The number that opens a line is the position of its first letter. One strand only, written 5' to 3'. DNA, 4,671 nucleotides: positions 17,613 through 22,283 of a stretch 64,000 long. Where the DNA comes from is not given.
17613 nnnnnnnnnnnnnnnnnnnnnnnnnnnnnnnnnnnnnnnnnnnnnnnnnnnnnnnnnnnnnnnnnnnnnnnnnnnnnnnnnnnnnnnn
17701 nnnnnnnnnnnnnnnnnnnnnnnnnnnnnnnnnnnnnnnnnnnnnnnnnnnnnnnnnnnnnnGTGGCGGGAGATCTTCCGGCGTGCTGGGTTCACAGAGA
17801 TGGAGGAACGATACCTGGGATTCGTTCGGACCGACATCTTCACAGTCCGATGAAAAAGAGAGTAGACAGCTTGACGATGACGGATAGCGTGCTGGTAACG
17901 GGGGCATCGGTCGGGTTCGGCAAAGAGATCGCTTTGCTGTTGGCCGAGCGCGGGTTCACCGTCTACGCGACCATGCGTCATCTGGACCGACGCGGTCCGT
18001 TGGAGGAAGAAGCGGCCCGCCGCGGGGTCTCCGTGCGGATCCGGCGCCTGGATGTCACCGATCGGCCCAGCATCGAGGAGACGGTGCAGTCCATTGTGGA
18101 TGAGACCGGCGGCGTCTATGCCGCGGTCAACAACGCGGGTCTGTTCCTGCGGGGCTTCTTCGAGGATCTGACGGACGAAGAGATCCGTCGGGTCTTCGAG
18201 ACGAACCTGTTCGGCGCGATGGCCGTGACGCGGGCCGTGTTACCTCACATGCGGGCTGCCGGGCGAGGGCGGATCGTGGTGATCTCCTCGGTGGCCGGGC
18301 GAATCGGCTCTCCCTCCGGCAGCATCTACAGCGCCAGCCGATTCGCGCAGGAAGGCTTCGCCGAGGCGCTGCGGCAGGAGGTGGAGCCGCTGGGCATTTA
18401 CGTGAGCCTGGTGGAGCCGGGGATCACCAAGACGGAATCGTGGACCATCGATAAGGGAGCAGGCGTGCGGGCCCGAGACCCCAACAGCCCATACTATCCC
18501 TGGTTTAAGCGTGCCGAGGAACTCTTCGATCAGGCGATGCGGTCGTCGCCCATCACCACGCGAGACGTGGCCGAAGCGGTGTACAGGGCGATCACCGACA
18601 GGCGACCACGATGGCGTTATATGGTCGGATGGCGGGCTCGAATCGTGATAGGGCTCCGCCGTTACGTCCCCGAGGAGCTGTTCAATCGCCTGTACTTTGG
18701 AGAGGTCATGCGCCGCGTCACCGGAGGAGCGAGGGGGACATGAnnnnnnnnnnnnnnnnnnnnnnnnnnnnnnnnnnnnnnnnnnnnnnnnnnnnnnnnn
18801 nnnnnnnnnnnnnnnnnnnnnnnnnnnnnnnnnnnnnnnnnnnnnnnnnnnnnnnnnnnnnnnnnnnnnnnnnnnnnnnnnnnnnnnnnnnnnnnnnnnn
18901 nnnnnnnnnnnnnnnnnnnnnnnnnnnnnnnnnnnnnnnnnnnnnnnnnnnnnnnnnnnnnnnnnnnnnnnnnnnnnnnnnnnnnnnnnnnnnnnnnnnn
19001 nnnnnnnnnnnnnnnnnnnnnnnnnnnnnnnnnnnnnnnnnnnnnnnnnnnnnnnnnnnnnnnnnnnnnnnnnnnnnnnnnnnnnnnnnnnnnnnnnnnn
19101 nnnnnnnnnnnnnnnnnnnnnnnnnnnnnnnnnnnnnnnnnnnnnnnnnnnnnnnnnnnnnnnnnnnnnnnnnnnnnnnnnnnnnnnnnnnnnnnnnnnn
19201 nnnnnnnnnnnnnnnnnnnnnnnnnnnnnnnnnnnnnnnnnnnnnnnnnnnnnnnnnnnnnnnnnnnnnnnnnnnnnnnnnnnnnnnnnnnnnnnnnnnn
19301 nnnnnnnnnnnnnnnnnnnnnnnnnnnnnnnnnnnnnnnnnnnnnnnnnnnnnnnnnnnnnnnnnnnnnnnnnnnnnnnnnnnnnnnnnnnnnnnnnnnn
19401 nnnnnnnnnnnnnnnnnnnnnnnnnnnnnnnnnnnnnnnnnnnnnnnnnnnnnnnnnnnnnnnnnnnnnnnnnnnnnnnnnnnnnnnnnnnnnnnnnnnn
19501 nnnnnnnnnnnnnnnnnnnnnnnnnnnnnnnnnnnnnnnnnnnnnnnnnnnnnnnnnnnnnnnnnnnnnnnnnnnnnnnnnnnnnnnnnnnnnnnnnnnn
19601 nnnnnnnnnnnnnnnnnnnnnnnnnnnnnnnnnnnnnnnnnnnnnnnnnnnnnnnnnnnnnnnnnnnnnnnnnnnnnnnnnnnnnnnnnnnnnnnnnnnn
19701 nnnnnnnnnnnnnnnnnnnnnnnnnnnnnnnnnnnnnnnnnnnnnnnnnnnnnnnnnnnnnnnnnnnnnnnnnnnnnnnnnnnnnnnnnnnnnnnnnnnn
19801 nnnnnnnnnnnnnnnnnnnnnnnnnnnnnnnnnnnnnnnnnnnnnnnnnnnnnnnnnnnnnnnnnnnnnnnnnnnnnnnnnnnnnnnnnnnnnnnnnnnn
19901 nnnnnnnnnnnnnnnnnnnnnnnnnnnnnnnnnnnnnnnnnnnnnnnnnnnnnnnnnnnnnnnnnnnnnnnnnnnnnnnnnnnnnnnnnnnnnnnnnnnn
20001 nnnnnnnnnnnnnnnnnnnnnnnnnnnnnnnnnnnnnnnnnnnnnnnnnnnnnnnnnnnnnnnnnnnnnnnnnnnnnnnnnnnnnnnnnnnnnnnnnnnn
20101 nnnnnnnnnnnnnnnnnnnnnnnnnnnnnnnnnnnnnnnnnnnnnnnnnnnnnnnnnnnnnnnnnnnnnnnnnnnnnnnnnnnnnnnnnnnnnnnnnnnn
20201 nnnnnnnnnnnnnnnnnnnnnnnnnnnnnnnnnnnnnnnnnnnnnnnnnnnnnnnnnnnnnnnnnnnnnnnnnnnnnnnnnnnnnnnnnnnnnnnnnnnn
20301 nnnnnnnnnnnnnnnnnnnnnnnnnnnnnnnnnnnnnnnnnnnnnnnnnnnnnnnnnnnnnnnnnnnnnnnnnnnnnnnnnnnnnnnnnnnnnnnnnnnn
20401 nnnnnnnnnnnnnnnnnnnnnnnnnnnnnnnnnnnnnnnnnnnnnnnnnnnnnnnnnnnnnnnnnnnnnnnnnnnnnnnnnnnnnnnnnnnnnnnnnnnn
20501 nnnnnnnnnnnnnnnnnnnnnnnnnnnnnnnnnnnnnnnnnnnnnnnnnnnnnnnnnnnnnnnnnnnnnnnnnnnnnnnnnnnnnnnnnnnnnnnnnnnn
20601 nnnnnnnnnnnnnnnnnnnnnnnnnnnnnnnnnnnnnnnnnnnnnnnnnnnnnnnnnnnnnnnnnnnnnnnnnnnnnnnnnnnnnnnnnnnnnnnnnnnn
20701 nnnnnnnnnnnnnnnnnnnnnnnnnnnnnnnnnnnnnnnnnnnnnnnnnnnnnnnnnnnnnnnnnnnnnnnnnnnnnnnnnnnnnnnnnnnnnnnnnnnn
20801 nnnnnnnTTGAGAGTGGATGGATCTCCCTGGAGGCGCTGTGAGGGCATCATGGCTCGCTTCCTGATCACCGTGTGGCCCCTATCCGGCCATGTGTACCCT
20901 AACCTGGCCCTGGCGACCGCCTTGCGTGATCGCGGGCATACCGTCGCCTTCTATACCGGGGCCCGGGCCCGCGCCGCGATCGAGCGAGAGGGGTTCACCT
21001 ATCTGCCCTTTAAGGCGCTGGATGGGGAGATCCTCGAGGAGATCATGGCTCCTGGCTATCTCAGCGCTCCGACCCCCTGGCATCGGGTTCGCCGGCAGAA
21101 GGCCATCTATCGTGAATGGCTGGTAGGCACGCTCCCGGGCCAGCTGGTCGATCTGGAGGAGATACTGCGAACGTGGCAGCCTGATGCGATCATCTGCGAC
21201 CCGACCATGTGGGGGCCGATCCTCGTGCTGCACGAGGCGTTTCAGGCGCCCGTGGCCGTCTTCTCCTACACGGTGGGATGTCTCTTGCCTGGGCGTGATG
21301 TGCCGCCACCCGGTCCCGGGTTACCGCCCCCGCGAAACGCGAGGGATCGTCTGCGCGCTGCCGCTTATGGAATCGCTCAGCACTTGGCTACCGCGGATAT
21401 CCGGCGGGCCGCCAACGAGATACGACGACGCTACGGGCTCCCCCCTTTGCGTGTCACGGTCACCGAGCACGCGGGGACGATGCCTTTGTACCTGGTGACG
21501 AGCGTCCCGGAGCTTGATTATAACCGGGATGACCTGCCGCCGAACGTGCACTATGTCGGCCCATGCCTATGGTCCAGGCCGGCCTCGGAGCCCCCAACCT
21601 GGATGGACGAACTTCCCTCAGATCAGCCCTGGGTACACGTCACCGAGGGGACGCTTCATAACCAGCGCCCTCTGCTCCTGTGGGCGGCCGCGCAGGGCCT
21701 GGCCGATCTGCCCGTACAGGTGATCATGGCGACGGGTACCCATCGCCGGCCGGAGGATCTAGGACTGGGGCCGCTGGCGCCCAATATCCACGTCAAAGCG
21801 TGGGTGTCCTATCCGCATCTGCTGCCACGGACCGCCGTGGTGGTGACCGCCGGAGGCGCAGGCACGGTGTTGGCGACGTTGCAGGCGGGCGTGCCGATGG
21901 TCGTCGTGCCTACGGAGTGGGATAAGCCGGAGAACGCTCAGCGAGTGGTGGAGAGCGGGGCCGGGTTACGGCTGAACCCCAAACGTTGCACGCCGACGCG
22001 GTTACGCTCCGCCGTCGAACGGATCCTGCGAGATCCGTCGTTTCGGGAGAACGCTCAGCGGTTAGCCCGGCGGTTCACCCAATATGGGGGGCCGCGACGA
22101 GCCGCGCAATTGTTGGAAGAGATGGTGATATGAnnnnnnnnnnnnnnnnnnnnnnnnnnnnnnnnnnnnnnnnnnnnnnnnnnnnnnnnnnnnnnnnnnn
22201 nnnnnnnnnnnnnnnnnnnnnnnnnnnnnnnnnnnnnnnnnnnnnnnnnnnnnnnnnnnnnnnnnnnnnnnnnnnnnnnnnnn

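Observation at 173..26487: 26-kb, 12-gene translationally coupled operon: non-canonical iterative PKS pair, tailoring enzymes and three unknown repeat proteins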

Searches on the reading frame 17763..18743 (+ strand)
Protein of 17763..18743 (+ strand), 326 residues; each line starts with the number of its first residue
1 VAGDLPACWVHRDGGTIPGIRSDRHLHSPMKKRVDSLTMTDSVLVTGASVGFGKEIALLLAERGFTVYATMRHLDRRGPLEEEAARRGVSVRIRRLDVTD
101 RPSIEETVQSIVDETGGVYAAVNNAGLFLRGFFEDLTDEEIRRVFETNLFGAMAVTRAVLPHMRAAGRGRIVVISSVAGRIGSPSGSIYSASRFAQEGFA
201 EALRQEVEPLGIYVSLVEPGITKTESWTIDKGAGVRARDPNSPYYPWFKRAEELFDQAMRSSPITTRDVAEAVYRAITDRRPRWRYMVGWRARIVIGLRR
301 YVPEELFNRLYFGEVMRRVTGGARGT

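Call 4: search_protein_families(library=pfam, proteins=[window:17763-18743:+], max_evalue=0.001)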
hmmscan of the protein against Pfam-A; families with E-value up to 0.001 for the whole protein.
window:17763-18743:+ (326 aa): 5 families
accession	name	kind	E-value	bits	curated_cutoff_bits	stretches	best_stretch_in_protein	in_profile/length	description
PF00106.31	adh_short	-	4.3e-50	170.3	26.6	1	43-226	3-186/195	short chain dehydrogenase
PF13561.12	adh_short_C2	-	6e-32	111.5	27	1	47-228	1-182/236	Enoyl-(Acyl carrier protein) reductase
PF08659.16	KR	-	5.8e-17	62.6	22.6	1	43-207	3-167/180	KR domain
PF08643.16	DUF1776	-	3.7e-09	36.9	25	1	54-306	18-292/294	Fungal family of unknown function (DUF1776)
PF13460.12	NAD_binding_10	-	2.6e-05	24.6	27.2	1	47-177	1-99/184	NAD(P)H-binding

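Call 6: search_protein_families(library=ncbifam, proteins=[window:17763-18743:+], max_evalue=0.01)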
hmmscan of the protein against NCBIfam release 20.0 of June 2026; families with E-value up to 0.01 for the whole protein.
window:17763-18743:+ (326 aa): 220 families (the best 25 are shown)
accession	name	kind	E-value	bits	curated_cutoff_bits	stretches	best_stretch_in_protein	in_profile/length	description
NF005372.1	PRK06914.1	subfamily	2e-72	243.8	320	1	43-311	5-273/279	SDR family oxidoreductase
NF004826.0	PRK06182.1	subfamily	5.4e-65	219.4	305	1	42-311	6-269/274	oxidoreductase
NF004823.0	PRK06179.1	subfamily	2.4e-58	197.7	310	1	41-309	6-261/271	oxidoreductase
NF049977.1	KDhSphingRedKdsR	equivalog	8.2e-55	186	400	1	41-307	4-259/267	3-ketodihydrosphingosine reductase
NF004824.0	PRK06180.1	subfamily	6.8e-54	182.9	298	1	40-292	4-250/279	oxidoreductase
NF006114.0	PRK08263.1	subfamily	1.7e-50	171.8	290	1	44-291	7-245/280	short chain dehydrogenase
NF005065.0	PRK06482.1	equivalog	1.8e-48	165.3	291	1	39-238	1-192/276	SDR family oxidoreductase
NF004649.0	PRK05993.1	equivalog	6.3e-44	150.3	387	1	39-310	3-272/277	SDR family oxidoreductase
NF006776.0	PRK09291.1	equivalog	9.9e-43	146.6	265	1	40-224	2-180/257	SDR family oxidoreductase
NF004825.0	PRK06181.1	equivalog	2.8e-42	144.8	215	1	41-283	7-234/268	SDR family oxidoreductase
NF005878.0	PRK07825.1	subfamily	1.1e-40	139.7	287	1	41-226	10-191/278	short chain dehydrogenase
NF009466.0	PRK12826.1-2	subfamily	6.5e-40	137.1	222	1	39-226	2-191/248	3-oxoacyl-ACP reductase FabG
NF005950.0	PRK08017.1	equivalog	8.2e-40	136.7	326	1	39-310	1-253/256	SDR family oxidoreductase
NF006123.0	PRK08267.1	equivalog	1.4e-38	132.6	261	1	40-306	2-248/261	SDR family oxidoreductase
NF005806.0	PRK07666.1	equivalog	6.5e-38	130.4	286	1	42-225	9-192/239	3-ketoacyl-ACP reductase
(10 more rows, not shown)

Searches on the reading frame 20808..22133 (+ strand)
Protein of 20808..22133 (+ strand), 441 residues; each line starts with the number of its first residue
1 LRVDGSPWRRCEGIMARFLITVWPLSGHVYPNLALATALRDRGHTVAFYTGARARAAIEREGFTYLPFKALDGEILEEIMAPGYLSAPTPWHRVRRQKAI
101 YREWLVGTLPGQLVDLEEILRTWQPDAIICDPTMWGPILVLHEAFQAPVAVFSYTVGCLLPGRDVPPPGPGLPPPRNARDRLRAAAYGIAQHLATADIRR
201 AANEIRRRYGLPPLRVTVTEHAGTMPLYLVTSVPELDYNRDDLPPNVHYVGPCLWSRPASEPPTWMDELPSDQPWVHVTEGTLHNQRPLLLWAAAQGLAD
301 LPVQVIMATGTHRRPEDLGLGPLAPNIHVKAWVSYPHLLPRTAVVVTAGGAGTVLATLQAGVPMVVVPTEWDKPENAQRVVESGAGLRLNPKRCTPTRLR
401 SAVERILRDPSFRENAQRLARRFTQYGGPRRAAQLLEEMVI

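Call 4: search_protein_families(library=pfam, proteins=[window:20808-22133:+], max_evalue=0.001)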
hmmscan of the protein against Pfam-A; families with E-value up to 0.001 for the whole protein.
window:20808-22133:+ (441 aa): 4 families
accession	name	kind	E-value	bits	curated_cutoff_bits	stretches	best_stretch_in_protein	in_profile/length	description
PF06722.18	EryCIII-like_C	-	6.9e-26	91.4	31.7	1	300-439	9-145/145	Erythromycin biosynthesis protein CIII-like, C-terminal domain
PF00201.24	UDPGT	-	1.3e-18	67.5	19.5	1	216-421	217-420/499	UDP-glucoronosyl and UDP-glucosyl transferase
PF04101.22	Glyco_tran_28_C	-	9.5e-11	42.4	22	1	303-416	31-150/166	Glycosyltransferase family 28 C-terminal domain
PF03033.26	Glyco_transf_28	-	9.7e-07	29.4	26.2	1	27-87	10-69/139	Glycosyltransferase family 28 N-terminal domain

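Call 6: search_protein_families(library=ncbifam, proteins=[window:20808-22133:+], max_evalue=0.01)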
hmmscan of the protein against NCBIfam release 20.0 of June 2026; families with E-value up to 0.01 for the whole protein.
window:20808-22133:+ (441 aa): 8 families
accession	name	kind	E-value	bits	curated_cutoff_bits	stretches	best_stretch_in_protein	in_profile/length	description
TIGR01426.2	MGT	subfamily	8.3e-50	169.9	260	1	24-439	4-390/393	macrolide family glycosyltransferase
TIGR04516.1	glycosyl_450act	subfamily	8.2e-32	110.8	440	1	263-440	237-414/418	activator-dependent family glycosyltransferase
NF033129.1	macro_glyco_Mgt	subfamily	6.6e-21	74.7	700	1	238-439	193-391/393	macrolide-inactivating glycosyltransferase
NF000362.1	self_GT_OleI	exception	1.4e-18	67.3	700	1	274-439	256-419/424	OleI family self-immunity macrolide glycosyltransferase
TIGR01133.1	murG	equivalog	4.3e-09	35.8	250.25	1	343-435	257-352/353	undecaprenyldiphospho-muramoylpentapeptide beta-N-acetylglucosaminyltransferase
NF000354.1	glycotrans_Rgt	equivalog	1.6e-06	27.5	800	1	158-436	128-398/411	rifamycin-inactivating glycosyltransferase Rgt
NF041548.1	PssE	equivalog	0.0016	18.4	120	1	341-370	58-87/146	PssE/Cps14G family polysaccharide biosynthesis glycosyltransferase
NF046028.1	GluronsyltaseWelK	equivalog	0.0022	17.1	400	1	273-375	166-267/319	beta-1,4-glucuronosyltransferase WelK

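Call 98: search_solved_structures(query=window:20850-22133:+, max_evalue=1e-10)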
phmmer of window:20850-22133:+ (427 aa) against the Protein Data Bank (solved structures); distinct sequences matched with E-value up to 1e-10: 26.
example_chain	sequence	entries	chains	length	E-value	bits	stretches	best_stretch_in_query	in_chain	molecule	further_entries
3ia7_A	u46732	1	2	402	2.5e-32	115.4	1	232-423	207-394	CalG4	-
3otg_A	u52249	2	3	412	3.2e-29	105.2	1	230-422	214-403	CalG1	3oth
5du2_A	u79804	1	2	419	1.1e-28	103.4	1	219-424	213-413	EspG2 glycosyltransferase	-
6j31_A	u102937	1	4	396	6.6e-26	94.3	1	222-425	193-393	kcn28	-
6j32_A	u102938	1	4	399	6.8e-26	94.2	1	222-425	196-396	Kcn28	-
3rsc_A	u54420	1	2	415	4e-23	85.1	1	196-424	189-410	CalG2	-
3iaa_A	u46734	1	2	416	4e-23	85.1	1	196-424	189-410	CalG2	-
10zg_A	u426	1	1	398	2.5e-22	82.5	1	229-420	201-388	Glycosyl transferase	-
2iya_A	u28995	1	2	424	3.6e-21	78.6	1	10-425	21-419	OLEANDOMYCIN GLYCOSYLTRANSFERASE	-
7vlb_A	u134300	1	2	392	1.7e-19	73.1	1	230-423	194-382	UDP-glycosyltransferase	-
6kqw_A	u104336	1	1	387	3.3e-19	72.2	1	228-423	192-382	Uncharacterized UDP-glucosyltransferase YjiC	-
6kqx_A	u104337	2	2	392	3.5e-19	72.1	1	228-423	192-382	Uncharacterized UDP-glucosyltransferase YjiC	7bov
6pnt_A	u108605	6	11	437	3.9e-18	68.6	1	258-424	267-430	UDP-glycosyltransferase 202A2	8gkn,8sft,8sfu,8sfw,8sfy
3wad_A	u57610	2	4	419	3.2e-17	65.6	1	244-409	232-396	Glycosyltransferase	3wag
7xx4_A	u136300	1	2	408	1.3e-16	63.7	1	212-423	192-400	Oleandomycin glycosyltransferase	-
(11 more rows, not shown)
